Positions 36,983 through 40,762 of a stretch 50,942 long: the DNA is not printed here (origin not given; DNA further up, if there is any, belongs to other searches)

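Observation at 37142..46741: Convergent paralogous Zn-ribbon / cyclase / STAND / TPR giants bracket a B12-radical-SAM + DUF4382 pair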

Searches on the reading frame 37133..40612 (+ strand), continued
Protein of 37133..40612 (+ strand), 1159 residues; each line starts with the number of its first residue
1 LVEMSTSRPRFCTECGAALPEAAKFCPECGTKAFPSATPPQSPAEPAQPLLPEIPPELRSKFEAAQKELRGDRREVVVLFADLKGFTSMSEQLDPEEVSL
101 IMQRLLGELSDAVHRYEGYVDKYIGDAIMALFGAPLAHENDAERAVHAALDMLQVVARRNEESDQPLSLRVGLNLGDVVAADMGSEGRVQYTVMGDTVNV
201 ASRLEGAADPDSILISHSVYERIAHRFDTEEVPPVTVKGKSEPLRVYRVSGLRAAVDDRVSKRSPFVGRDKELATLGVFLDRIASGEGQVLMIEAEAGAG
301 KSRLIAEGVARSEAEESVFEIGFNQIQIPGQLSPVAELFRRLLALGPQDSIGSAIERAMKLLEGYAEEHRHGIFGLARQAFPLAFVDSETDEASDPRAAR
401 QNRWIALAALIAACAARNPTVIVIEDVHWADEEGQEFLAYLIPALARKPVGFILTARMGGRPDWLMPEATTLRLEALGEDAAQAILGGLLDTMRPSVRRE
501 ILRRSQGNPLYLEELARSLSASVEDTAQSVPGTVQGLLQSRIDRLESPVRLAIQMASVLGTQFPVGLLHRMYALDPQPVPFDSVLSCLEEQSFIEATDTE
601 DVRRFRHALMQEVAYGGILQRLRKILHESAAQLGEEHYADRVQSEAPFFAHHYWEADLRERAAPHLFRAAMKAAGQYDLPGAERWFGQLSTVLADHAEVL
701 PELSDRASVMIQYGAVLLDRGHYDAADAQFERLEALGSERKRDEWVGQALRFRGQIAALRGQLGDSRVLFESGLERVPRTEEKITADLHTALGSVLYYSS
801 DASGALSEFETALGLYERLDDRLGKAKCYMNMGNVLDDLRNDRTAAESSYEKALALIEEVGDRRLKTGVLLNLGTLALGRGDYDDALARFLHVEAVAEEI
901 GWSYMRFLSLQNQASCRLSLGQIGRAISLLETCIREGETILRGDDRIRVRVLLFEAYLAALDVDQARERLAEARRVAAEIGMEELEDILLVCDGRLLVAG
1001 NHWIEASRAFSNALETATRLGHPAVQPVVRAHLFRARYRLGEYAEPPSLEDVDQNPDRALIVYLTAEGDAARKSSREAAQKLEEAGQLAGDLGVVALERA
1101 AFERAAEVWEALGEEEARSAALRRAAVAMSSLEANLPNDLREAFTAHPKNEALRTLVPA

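Call 50: find_homologous_proteins(query=window:37142-40612:+, max_evalue=1e-60)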
Query window:37142-40612:+ (1156 aa): 5613 proteins with E <= 1e-60 among 8000 candidates; the best 120 are listed.
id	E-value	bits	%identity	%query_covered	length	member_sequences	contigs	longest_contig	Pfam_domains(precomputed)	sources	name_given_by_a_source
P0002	0.0e+0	2336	93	99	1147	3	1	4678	PF14559.13,PF13240.12,PF13424.13,PF13176.13,PF00211.26,PF07719.24,PF13191.13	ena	-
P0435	0.0e+0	2060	82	99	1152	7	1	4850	PF13240.12,PF00515.35,PF13424.13,PF13176.13,PF14938.13,PF00211.26,PF07719.24,PF13191.13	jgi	jgi:adenylate cyclase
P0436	0.0e+0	1974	79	99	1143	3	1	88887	PF13240.12,PF13424.13,PF13176.13,PF00211.26,PF07719.24,PF13191.13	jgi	jgi:class 3 adenylate cyclase/tetratricopeptide (TPR) repeat protein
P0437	0.0e+0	1967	79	99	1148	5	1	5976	PF13240.12,PF13424.13,PF13176.13,PF00211.26,PF07719.24,PF13191.13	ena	-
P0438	0.0e+0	1857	73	100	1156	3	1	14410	PF13240.12,PF13424.13,PF13176.13,PF00211.26,PF13191.13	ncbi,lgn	-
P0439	0.0e+0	1763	76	94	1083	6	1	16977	PF00515.35,PF13424.13,PF13176.13,PF00211.26,PF13181.13,PF07719.24,PF13191.13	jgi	jgi:adenylate cyclase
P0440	0.0e+0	1687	77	87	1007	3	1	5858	PF13424.13,PF00211.26,PF07719.24,PF13191.13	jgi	jgi:tetratricopeptide (TPR) repeat protein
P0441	0.0e+0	1645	71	94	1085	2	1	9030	PF17874.8,PF13424.13,PF00211.26,PF07719.24,PF13191.13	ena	-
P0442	0.0e+0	1602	80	79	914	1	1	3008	PF00515.35,PF13424.13,PF07719.24,PF13191.13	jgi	jgi:tetratricopeptide (TPR) repeat protein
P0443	0.0e+0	1506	61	100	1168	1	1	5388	PF13240.12,PF13424.13,PF13176.13,PF00211.26,PF07719.24,PF13191.13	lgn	-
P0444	0.0e+0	1464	71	82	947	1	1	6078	PF00515.35,PF13424.13,PF07719.24,PF13191.13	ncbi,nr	ncbi:MAG TPA: AAA family ATPase, partial [Gemmatimonadota bacterium]|nr:AAA family ATPase [Gemmatimo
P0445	0.0e+0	1324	79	66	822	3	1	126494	PF13424.13,PF00211.26,PF13191.13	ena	-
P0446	0.0e+0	1232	53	99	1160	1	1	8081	PF13240.12,PF17874.8,PF00515.35,PF13424.13,PF13176.13,PF00211.26,PF07719.24,PF13191.13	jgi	jgi:adenylate cyclase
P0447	0.0e+0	1191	53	99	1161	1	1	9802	PF13240.12,PF17874.8,PF00515.35,PF13424.13,PF00211.26,PF13181.13,PF07719.24,PF13191.13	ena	-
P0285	0.0e+0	1167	51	99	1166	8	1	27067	PF13240.12,PF00515.35,PF13424.13,PF00211.26,PF07719.24,PF13191.13,PF13374.13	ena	-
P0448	0.0e+0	1160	52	99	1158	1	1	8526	PF13240.12,PF17874.8,PF00515.35,PF13424.13,PF00211.26,PF07719.24,PF13191.13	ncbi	-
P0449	0.0e+0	1154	52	99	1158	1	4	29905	PF13240.12,PF17874.8,PF00515.35,PF13424.13,PF00211.26,PF13181.13,PF07719.24,PF13191.13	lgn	-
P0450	0.0e+0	1151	51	99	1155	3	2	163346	PF13240.12,PF17874.8,PF00515.35,PF13424.13,PF00211.26,PF13181.13,PF07719.24,PF13191.13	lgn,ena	-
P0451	0.0e+0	1147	52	99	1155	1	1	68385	PF13240.12,PF17874.8,PF00515.35,PF13424.13,PF00211.26,PF07719.24,PF13191.13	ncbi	-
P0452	0.0e+0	1145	51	100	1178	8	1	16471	PF17874.8,PF00515.35,PF13424.13,PF13176.13,PF13401.13,PF00211.26,PF07719.24,PF13191.13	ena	-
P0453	0.0e+0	1139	52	99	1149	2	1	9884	PF17874.8,PF00515.35,PF13424.13,PF00211.26,PF07719.24,PF13191.13,PF13374.13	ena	-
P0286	0.0e+0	1138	51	99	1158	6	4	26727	PF13240.12,PF17874.8,PF00515.35,PF13424.13,PF00211.26,PF07719.24,PF13191.13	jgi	jgi:class 3 adenylate cyclase/tetratricopeptide (TPR) repeat protein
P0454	0.0e+0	1137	52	95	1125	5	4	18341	PF17874.8,PF00515.35,PF13424.13,PF00211.26,PF13181.13,PF07719.24,PF13191.13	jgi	jgi:class 3 adenylate cyclase/tetratricopeptide (TPR) repeat protein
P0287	0.0e+0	1119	50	99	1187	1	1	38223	PF13240.12,PF17874.8,PF12773.14,PF00515.35,PF13424.13,PF00211.26,PF13191.13,PF13374.13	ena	-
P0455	0.0e+0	1111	49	99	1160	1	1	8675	PF13240.12,PF17874.8,PF00515.35,PF13424.13,PF13176.13,PF00211.26,PF07719.24,PF13191.13,PF13374.13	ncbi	ncbi:MAG: adenylate/guanylate cyclase domain-containing protein [Gemmatimonadota bacterium]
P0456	0.0e+0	1102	49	99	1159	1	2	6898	PF17874.8,PF00515.35,PF13424.13,PF13176.13,PF00211.26,PF07719.24,PF13191.13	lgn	-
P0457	0.0e+0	1100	50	97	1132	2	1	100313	PF17874.8,PF00515.35,PF13424.13,PF00211.26,PF07719.24,PF13191.13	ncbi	ncbi:MAG: adenylate/guanylate cyclase domain-containing protein [Gemmatimonadota bacterium]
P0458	0.0e+0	1090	50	97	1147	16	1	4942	PF17874.8,PF13424.13,PF13401.13,PF00211.26,PF07719.24,PF13191.13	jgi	jgi:class 3 adenylate cyclase/tetratricopeptide (TPR) repeat protein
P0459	0.0e+0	1085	48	99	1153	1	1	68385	PF13240.12,PF17874.8,PF00515.35,PF13424.13,PF13401.13,PF00211.26,PF07719.24,PF13191.13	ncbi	-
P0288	0.0e+0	1085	49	100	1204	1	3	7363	PF13240.12,PF13176.13,PF13428.13,PF13191.13,PF13374.13,PF17874.8,PF00515.35,PF13424.13,PF13432.13,PF00211.26,PF13181.13,PF07719.24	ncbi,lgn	-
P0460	0.0e+0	1082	47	99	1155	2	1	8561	PF13240.12,PF17874.8,PF00515.35,PF13424.13,PF13176.13,PF00211.26,PF07719.24,PF13191.13,PF13374.13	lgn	-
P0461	0.0e+0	1078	49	99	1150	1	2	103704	PF14559.13,PF13240.12,PF17874.8,PF00515.35,PF13424.13,PF13176.13,PF00211.26,PF07719.24,PF13191.13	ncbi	ncbi:MAG: adenylate/guanylate cyclase domain-containing protein [Gemmatimonadota bacterium]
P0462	0.0e+0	1073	47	99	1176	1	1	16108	PF13240.12,PF17874.8,PF12773.14,PF00515.35,PF13424.13,PF00211.26,PF13248.12,PF07719.24,PF13191.13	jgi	jgi:class 3 adenylate cyclase/tetratricopeptide (TPR) repeat protein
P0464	0.0e+0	1070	52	93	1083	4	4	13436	PF17874.8,PF00515.35,PF13424.13,PF00211.26,PF07719.24,PF13191.13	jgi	jgi:class 3 adenylate cyclase/tetratricopeptide (TPR) repeat protein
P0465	0.0e+0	1067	48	99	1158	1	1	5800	PF13240.12,PF17874.8,PF13424.13,PF00211.26,PF13191.13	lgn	-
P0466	0.0e+0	1065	49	100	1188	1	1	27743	PF13240.12,PF13176.13,PF13191.13,PF13374.13,PF17874.8,PF12773.14,PF00515.35,PF13424.13,PF13432.13,PF00211.26,PF13181.13,PF07719.24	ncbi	-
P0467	0.0e+0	1065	50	96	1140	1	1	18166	PF17874.8,PF00515.35,PF13424.13,PF00211.26,PF13181.13,PF07719.24,PF13191.13,PF13374.13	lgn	-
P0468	0.0e+0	1062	48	99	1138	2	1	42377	PF13240.12,PF17874.8,PF13424.13,PF00211.26,PF07719.24,PF13191.13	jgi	jgi:adenylate cyclase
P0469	0.0e+0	1061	49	99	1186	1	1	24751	PF13240.12,PF17874.8,PF00515.35,PF13424.13,PF00211.26,PF07719.24,PF13191.13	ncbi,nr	ncbi:MAG TPA: adenylate/guanylate cyclase domain-containing protein [Gemmatimonadota bacterium]|nr:a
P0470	0.0e+0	1060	48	99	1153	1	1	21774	PF13240.12,PF17874.8,PF00515.35,PF13424.13,PF00211.26,PF07719.24,PF13191.13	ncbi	-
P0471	0.0e+0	1057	47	100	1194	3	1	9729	PF13240.12,PF17874.8,PF12773.14,PF00515.35,PF13424.13,PF00211.26,PF13181.13,PF13191.13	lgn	-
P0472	0.0e+0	1054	46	99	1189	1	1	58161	PF13240.12,PF17874.8,PF12773.14,PF13424.13,PF13401.13,PF00211.26,PF07719.24,PF13191.13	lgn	-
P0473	0.0e+0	1051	48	99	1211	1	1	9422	PF13240.12,PF17874.8,PF12773.14,PF00515.35,PF13424.13,PF00211.26,PF07719.24,PF13191.13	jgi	jgi:class 3 adenylate cyclase/tetratricopeptide (TPR) repeat protein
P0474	0.0e+0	1049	48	99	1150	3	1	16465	PF13240.12,PF17874.8,PF13424.13,PF00211.26,PF07719.24,PF13191.13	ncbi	ncbi:MAG: adenylate/guanylate cyclase domain-containing protein [Gemmatimonadota bacterium]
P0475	0.0e+0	1046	47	100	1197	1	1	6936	PF13240.12,PF17874.8,PF12773.14,PF13424.13,PF00211.26,PF13248.12,PF07719.24,PF13174.13,PF13191.13,PF13374.13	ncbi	-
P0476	0.0e+0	1043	48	99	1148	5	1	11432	PF13240.12,PF17874.8,PF00515.35,PF13424.13,PF00211.26,PF07719.24,PF13191.13,PF13374.13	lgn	-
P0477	0.0e+0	1038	46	99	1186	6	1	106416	PF13240.12,PF17874.8,PF12773.14,PF00515.35,PF13424.13,PF00211.26,PF07719.24,PF13191.13,PF13374.13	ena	-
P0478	0.0e+0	1037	48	99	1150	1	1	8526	PF13240.12,PF17874.8,PF13424.13,PF28559.1,PF13176.13,PF00211.26,PF07719.24,PF13191.13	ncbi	ncbi:MAG: adenylate/guanylate cyclase domain-containing protein [Gemmatimonadota bacterium]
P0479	0.0e+0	1037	49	95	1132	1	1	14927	PF17874.8,PF00515.35,PF13424.13,PF13176.13,PF00211.26,PF07719.24,PF13191.13,PF13374.13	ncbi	-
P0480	0.0e+0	1035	48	99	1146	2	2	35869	PF13240.12,PF17874.8,PF00515.35,PF13424.13,PF13176.13,PF00211.26,PF07719.24,PF13191.13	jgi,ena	-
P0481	0.0e+0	1033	46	99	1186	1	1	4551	PF13240.12,PF17874.8,PF12773.14,PF00515.35,PF13424.13,PF00211.26,PF07719.24,PF13191.13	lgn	-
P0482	0.0e+0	1026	49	95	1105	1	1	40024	PF17874.8,PF00515.35,PF13424.13,PF00211.26,PF07719.24,PF13191.13,PF13374.13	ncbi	-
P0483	0.0e+0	1021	48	99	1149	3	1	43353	PF13240.12,PF17874.8,PF00515.35,PF13424.13,PF13432.13,PF00211.26,PF07719.24,PF13191.13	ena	-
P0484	0.0e+0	1019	47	99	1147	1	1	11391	PF13240.12,PF17874.8,PF00515.35,PF13424.13,PF00211.26,PF07719.24,PF13191.13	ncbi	-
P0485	0.0e+0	1019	47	100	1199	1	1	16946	PF13240.12,PF17874.8,PF12773.14,PF13424.13,PF13176.13,PF00211.26,PF13248.12,PF13191.13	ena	-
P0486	0.0e+0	1018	47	99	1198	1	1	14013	PF13240.12,PF17874.8,PF12773.14,PF00515.35,PF13424.13,PF13401.13,PF00211.26,PF07719.24,PF13191.13,PF13374.13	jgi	jgi:adenylate cyclase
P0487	0.0e+0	1017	46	100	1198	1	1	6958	PF13240.12,PF17874.8,PF12773.14,PF13424.13,PF00211.26,PF13248.12,PF13191.13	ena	-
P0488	0.0e+0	1016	45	99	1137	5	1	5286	PF17874.8,PF00515.35,PF13424.13,PF13176.13,PF00211.26,PF13191.13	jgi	jgi:class 3 adenylate cyclase/tetratricopeptide (TPR) repeat protein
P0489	1.8e-297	1008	46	100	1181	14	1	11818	PF13240.12,PF17874.8,PF12773.14,PF00515.35,PF13424.13,PF13401.13,PF00211.26,PF13191.13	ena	-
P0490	2.9e-293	994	46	100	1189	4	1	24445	PF13240.12,PF17874.8,PF12773.14,PF00515.35,PF13424.13,PF13401.13,PF00211.26,PF07719.24,PF13191.13,PF13374.13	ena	-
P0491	3.0e-293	994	46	99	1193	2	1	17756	PF13240.12,PF17874.8,PF12773.14,PF00515.35,PF13424.13,PF13401.13,PF00211.26,PF07719.24,PF13191.13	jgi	jgi:class 3 adenylate cyclase/tetratricopeptide (TPR) repeat protein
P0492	6.2e-292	990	46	100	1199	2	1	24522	PF13240.12,PF13176.13,PF13401.13,PF13248.12,PF13191.13,PF13374.13,PF17874.8,PF12773.14,PF00515.35,PF13424.13,PF00211.26,PF07719.24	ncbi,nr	ncbi:MAG TPA: adenylate/guanylate cyclase domain-containing protein [Gemmatimonadota bacterium]|nr:a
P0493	1.2e-291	989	47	95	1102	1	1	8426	PF17874.8,PF13424.13,PF13401.13,PF00211.26,PF07719.24,PF13191.13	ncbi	ncbi:MAG: adenylate/guanylate cyclase domain-containing protein [Gemmatimonadota bacterium]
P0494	2.7e-291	988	46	99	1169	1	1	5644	PF13240.12,PF00515.35,PF13424.13,PF00211.26,PF07719.24,PF13191.13,PF13374.13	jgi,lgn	-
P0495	3.1e-291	987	46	99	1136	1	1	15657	PF13240.12,PF17874.8,PF00515.35,PF13424.13,PF13176.13,PF00211.26,PF13181.13,PF07719.24,PF13191.13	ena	-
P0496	2.3e-290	984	50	88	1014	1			PF10602.16,PF17874.8,PF00515.35,PF13424.13,PF00211.26,PF07719.24,PF13191.13,PF13374.13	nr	nr:tetratricopeptide repeat protein [Gemmatimonadota bacterium]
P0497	3.6e-289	980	46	100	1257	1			PF13240.12,PF17874.8,PF12773.14,PF00515.35,PF13424.13,PF13401.13,PF00211.26,PF07719.24,PF13191.13,PF13374.13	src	-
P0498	2.8e-286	971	46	99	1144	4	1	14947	PF13240.12,PF17874.8,PF00515.35,PF13424.13,PF00211.26,PF07719.24,PF13191.13,PF13374.13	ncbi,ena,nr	ncbi:MAG TPA: adenylate/guanylate cyclase domain-containing protein [Gemmatimonadota bacterium]|nr:a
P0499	2.8e-285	968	46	94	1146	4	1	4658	PF00515.35,PF13424.13,PF13401.13,PF00211.26,PF07719.24,PF13191.13,PF13374.13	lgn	-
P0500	3.5e-285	967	46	92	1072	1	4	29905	PF17874.8,PF00515.35,PF13424.13,PF00211.26,PF07719.24,PF13191.13,PF13374.13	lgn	-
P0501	2.9e-284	964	45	99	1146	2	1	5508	PF13240.12,PF17874.8,PF00515.35,PF13424.13,PF13176.13,PF00211.26,PF13181.13,PF07719.24,PF13191.13,PF13374.13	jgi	jgi:class 3 adenylate cyclase/tetratricopeptide (TPR) repeat protein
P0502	1.1e-283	962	48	90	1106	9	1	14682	PF13240.12,PF17874.8,PF12773.14,PF00515.35,PF13424.13,PF13176.13,PF00211.26,PF13248.12,PF07719.24,PF13174.13,PF13191.13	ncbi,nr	ncbi:MAG TPA: adenylate/guanylate cyclase domain-containing protein, partial [Gemmatimonadota bacter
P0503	5.5e-283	960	45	99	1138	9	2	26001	PF13240.12,PF17874.8,PF00515.35,PF13424.13,PF13176.13,PF00211.26,PF07719.24,PF13191.13,PF13374.13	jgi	jgi:class 3 adenylate cyclase/tetratricopeptide (TPR) repeat protein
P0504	5.8e-282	957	45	99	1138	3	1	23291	PF13240.12,PF17874.8,PF00515.35,PF13424.13,PF00211.26,PF07719.24,PF13191.13,PF13374.13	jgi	jgi:class 3 adenylate cyclase/tetratricopeptide (TPR) repeat protein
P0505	2.4e-280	951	45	95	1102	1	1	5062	PF17874.8,PF00515.35,PF13424.13,PF00211.26,PF07719.24,PF13191.13,PF13374.13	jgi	jgi:adenylate cyclase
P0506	3.3e-280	951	47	95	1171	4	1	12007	PF17874.8,PF00515.35,PF13424.13,PF00211.26,PF07719.24,PF13191.13,PF13374.13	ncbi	ncbi:MAG TPA: adenylate/guanylate cyclase domain-containing protein [Gemmatimonadota bacterium]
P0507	3.5e-278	944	46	95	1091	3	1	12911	PF17874.8,PF00515.35,PF13424.13,PF13401.13,PF00211.26,PF07719.24,PF13191.13,PF13374.13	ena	-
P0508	4.0e-278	944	46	99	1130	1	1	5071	PF13240.12,PF17874.8,PF00515.35,PF13424.13,PF13176.13,PF00211.26,PF13181.13,PF07719.24,PF13191.13,PF13374.13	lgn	-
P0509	2.4e-275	935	44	99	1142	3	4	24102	PF13240.12,PF17874.8,PF00515.35,PF13424.13,PF00211.26,PF07719.24,PF13191.13,PF13374.13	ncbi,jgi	ncbi:MAG TPA: adenylate/guanylate cyclase domain-containing protein [Gemmatimonadota bacterium]|jgi:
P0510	1.2e-274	932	46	94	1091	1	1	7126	PF17874.8,PF00515.35,PF13424.13,PF13432.13,PF00211.26,PF07719.24,PF13191.13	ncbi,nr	ncbi:MAG TPA: adenylate/guanylate cyclase domain-containing protein, partial [Gemmatimonadota bacter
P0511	8.0e-274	930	44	99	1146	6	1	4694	PF13414.13,PF17874.8,PF00515.35,PF13424.13,PF00211.26,PF13181.13,PF07719.24,PF13191.13,PF13374.13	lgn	-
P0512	9.1e-274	929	45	99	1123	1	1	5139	PF13240.12,PF17874.8,PF13424.13,PF13401.13,PF00211.26,PF07719.24,PF13191.13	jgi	-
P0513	1.5e-273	929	46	95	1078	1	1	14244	PF17874.8,PF13424.13,PF13176.13,PF00211.26,PF13191.13,PF13374.13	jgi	jgi:adenylate cyclase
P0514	1.7e-273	929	48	87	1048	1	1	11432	PF17874.8,PF00515.35,PF13424.13,PF00211.26,PF13191.13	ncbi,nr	ncbi:MAG TPA: adenylate/guanylate cyclase domain-containing protein, partial [Gemmatimonadota bacter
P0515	1.9e-273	928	46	92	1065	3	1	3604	PF17874.8,PF00515.35,PF13424.13,PF00211.26,PF07719.24,PF13191.13,PF13374.13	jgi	jgi:class 3 adenylate cyclase/tetratricopeptide (TPR) repeat protein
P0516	7.6e-273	926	46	93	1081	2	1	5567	PF17874.8,PF00515.35,PF13424.13,PF13176.13,PF00211.26,PF07719.24,PF13191.13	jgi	jgi:class 3 adenylate cyclase/tetratricopeptide (TPR) repeat protein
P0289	2.5e-271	921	42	65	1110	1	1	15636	PF13240.12,PF17874.8,PF00515.35,PF13424.13,PF13176.13,PF00211.26,PF07719.24,PF13191.13,PF13374.13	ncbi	-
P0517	1.3e-267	909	45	92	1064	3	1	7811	PF17874.8,PF00515.35,PF13424.13,PF13176.13,PF13401.13,PF00211.26,PF07719.24,PF13191.13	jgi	jgi:class 3 adenylate cyclase/tetratricopeptide (TPR) repeat protein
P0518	1.3e-262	893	47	88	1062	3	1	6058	PF17874.8,PF13424.13,PF00211.26,PF13191.13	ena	-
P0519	4.1e-257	874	44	94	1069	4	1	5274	PF17874.8,PF00515.35,PF13424.13,PF13176.13,PF00211.26,PF07719.24,PF13191.13,PF13374.13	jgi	jgi:adenylate cyclase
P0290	2.9e-252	858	44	99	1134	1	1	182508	PF13240.12,PF00515.35,PF13424.13,PF00211.26,PF07719.24,PF13191.13,PF13374.13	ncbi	-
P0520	1.8e-243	829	51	66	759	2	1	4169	PF13240.12,PF13424.13,PF13401.13,PF00211.26,PF13191.13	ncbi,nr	ncbi:MAG: AAA family ATPase, partial [Gemmatimonadetes bacterium]|nr:AAA family ATPase [Gemmatimonad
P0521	7.1e-242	824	46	84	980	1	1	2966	PF10602.16,PF13176.13,PF13191.13,PF13374.13,PF14559.13,PF17874.8,PF00515.35,PF13424.13,PF13432.13,PF00211.26,PF13181.13,PF07719.24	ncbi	ncbi:MAG: ATP-binding protein, partial [Gemmatimonadota bacterium]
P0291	7.1e-221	754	49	66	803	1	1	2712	PF13240.12,PF12773.14,PF13401.13,PF00211.26,PF13191.13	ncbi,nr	ncbi:MAG: AAA family ATPase, partial [Gemmatimonadetes bacterium]|nr:AAA family ATPase [Gemmatimonad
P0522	6.9e-214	731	51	63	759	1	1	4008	PF13240.12,PF12773.14,PF00211.26,PF13248.12,PF13191.13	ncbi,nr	ncbi:MAG TPA: adenylate/guanylate cyclase domain-containing protein, partial [Gemmatimonadota bacter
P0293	3.4e-196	673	50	56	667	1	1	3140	PF13240.12,PF00211.26,PF13191.13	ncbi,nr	ncbi:MAG: adenylate/guanylate cyclase domain-containing protein, partial [Gemmatimonadota bacterium]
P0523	1.1e-125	439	34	54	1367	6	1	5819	PF17874.8,PF13424.13,PF13401.13,PF00211.26,PF13181.13,PF07719.24,PF13191.13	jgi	-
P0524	7.4e-111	390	26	93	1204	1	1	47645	PF10602.16,PF13431.13,PF13414.13,PF13176.13,PF24885.2,PF13428.13,PF13191.13,PF13374.13,PF14559.13,PF25575.1,PF17874.8,PF00515.35,PF13424.13,PF28559.1,PF14938.13,PF13432.13,PF00211.26,PF13181.13,PF07719.24,PF13174.13,PF25515.2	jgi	jgi:class 3 adenylate cyclase/tetratricopeptide (TPR) repeat protein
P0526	1.4e-109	386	31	84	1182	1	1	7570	PF10602.16,PF13240.12,PF13414.13,PF24463.2,PF13176.13,PF13191.13,PF13374.13,PF14559.13,PF17874.8,PF12773.14,PF00515.35,PF13424.13,PF14938.13,PF13432.13,PF00211.26,PF13181.13,PF07719.24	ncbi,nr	ncbi:MAG: tetratricopeptide repeat protein [Chloroflexi bacterium]|nr:tetratricopeptide repeat prote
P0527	3.4e-108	381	28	96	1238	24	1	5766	PF10602.16,PF12862.14,PF13414.13,PF00931.29,PF13191.13,PF13374.13,PF07721.21,PF25068.3,PF12773.14,PF00515.35,PF04212.25,PF13424.13,PF14938.13,PF07719.24,PF13174.13,PF13240.12,PF25058.2,PF13176.13,PF24885.2,PF13428.13,PF14559.13,PF10516.16,PF17874.8,PF21033.5,PF13432.13,PF00211.26,PF13181.13,PF12968.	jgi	-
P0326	9.7e-108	380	31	78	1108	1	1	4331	PF10602.16,PF13414.13,PF21325.4,PF13176.13,PF13428.13,PF13191.13,PF13374.13,PF17874.8,PF00515.35,PF13424.13,PF14938.13,PF13432.13,PF00211.26,PF13181.13,PF07719.24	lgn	-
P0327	4.4e-107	378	30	91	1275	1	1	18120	PF10602.16,PF14853.13,PF13431.13,PF13240.12,PF13414.13,PF13176.13,PF24885.2,PF13428.13,PF13191.13,PF13374.13,PF07721.21,PF14559.13,PF13371.13,PF17874.8,PF12773.14,PF00515.35,PF13424.13,PF28559.1,PF13432.13,PF00211.26,PF13181.13,PF07719.24,PF13174.13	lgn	-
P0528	5.7e-107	377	31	87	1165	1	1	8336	PF13240.12,PF12773.14,PF13424.13,PF00211.26,PF07719.24,PF13191.13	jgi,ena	-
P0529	6.7e-107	377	30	84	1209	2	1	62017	PF13240.12,PF24463.2,PF13176.13,PF24885.2,PF13401.13,PF13428.13,PF13191.13,PF13374.13,PF07721.21,PF14559.13,PF17874.8,PF12773.14,PF00515.35,PF13424.13,PF13432.13,PF00211.26,PF13181.13,PF07719.24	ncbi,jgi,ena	-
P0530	2.9e-106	375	32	84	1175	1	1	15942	PF13240.12,PF13414.13,PF24463.2,PF13191.13,PF13374.13,PF17874.8,PF12773.14,PF00515.35,PF13424.13,PF00211.26,PF13181.13,PF07719.24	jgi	jgi:class 3 adenylate cyclase/tetratricopeptide (TPR) repeat protein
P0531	4.4e-106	374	29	98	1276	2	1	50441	PF14853.13,PF13240.12,PF07720.19,PF13414.13,PF01535.27,PF13176.13,PF13428.13,PF13248.12,PF13191.13,PF13374.13,PF07721.21,PF14559.13,PF17874.8,PF12773.14,PF00515.35,PF13424.13,PF28559.1,PF13432.13,PF00211.26,PF13181.13,PF07719.24,PF13174.13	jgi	-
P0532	8.7e-106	373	30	91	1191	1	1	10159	PF10602.16,PF13240.12,PF24463.2,PF13176.13,PF13401.13,PF13428.13,PF13191.13,PF13374.13,PF07721.21,PF17874.8,PF12773.14,PF00515.35,PF13424.13,PF13432.13,PF00211.26,PF13181.13,PF07719.24,PF13174.13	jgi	-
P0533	1.5e-105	373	31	76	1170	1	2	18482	PF13240.12,PF12773.14,PF13424.13,PF00211.26,PF13191.13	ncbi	ncbi:MAG: AAA family ATPase [Gammaproteobacteria bacterium]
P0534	3.9e-105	371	31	81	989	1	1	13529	PF13240.12,PF13176.13,PF24885.2,PF13191.13,PF13374.13,PF17874.8,PF12773.14,PF00515.35,PF12895.14,PF13424.13,PF00211.26,PF13181.13,PF07719.24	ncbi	-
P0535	6.4e-105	370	30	75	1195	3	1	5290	PF13414.13,PF17874.8,PF00515.35,PF13424.13,PF13432.13,PF00211.26,PF13181.13,PF07719.24,PF13191.13,PF13374.13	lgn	-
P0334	8.6e-105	370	31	84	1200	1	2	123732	PF13431.13,PF13240.12,PF24463.2,PF13176.13,PF24885.2,PF13191.13,PF13374.13,PF17874.8,PF12773.14,PF00515.35,PF13424.13,PF13432.13,PF00211.26,PF13181.13,PF07719.24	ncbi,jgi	jgi:class 3 adenylate cyclase/tetratricopeptide (TPR) repeat protein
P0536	1.7e-104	369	34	58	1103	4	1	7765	PF13240.12,PF17874.8,PF13424.13,PF00211.26,PF07719.24,PF13191.13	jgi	-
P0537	5.2e-104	367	36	58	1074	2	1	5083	PF13240.12,PF17874.8,PF12773.14,PF24463.2,PF13424.13,PF00211.26,PF13181.13,PF07719.24,PF13191.13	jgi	jgi:class 3 adenylate cyclase/tetratricopeptide (TPR) repeat protein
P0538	7.7e-104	367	32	77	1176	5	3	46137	PF13240.12,PF17874.8,PF12773.14,PF00515.35,PF24463.2,PF13424.13,PF00211.26,PF07719.24,PF13191.13,PF13374.13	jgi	jgi:class 3 adenylate cyclase/tetratricopeptide (TPR) repeat protein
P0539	8.1e-104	367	28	87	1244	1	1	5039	PF10602.16,PF12862.14,PF13414.13,PF13191.13,PF13374.13,PF25068.3,PF12773.14,PF00515.35,PF04212.25,PF13424.13,PF28559.1,PF14938.13,PF07719.24,PF13174.13,PF13240.12,PF25058.2,PF13176.13,PF24885.2,PF13428.13,PF14559.13,PF17874.8,PF21033.5,PF13432.13,PF00211.26,PF13181.13,PF12968.14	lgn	-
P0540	9.6e-104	367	32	76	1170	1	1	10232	PF13240.12,PF12773.14,PF13424.13,PF00211.26,PF13191.13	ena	-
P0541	2.7e-103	365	34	70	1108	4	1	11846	PF13240.12,PF12773.14,PF00515.35,PF13424.13,PF13176.13,PF13401.13,PF00211.26,PF13181.13,PF07719.24,PF13191.13,PF13374.13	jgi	jgi:class 3 adenylate cyclase/tetratricopeptide (TPR) repeat protein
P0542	8.6e-103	363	35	58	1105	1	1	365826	PF13240.12,PF17874.8,PF12773.14,PF13424.13,PF00211.26,PF13181.13,PF07719.24,PF13191.13,PF13374.13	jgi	jgi:class 3 adenylate cyclase/tetratricopeptide (TPR) repeat protein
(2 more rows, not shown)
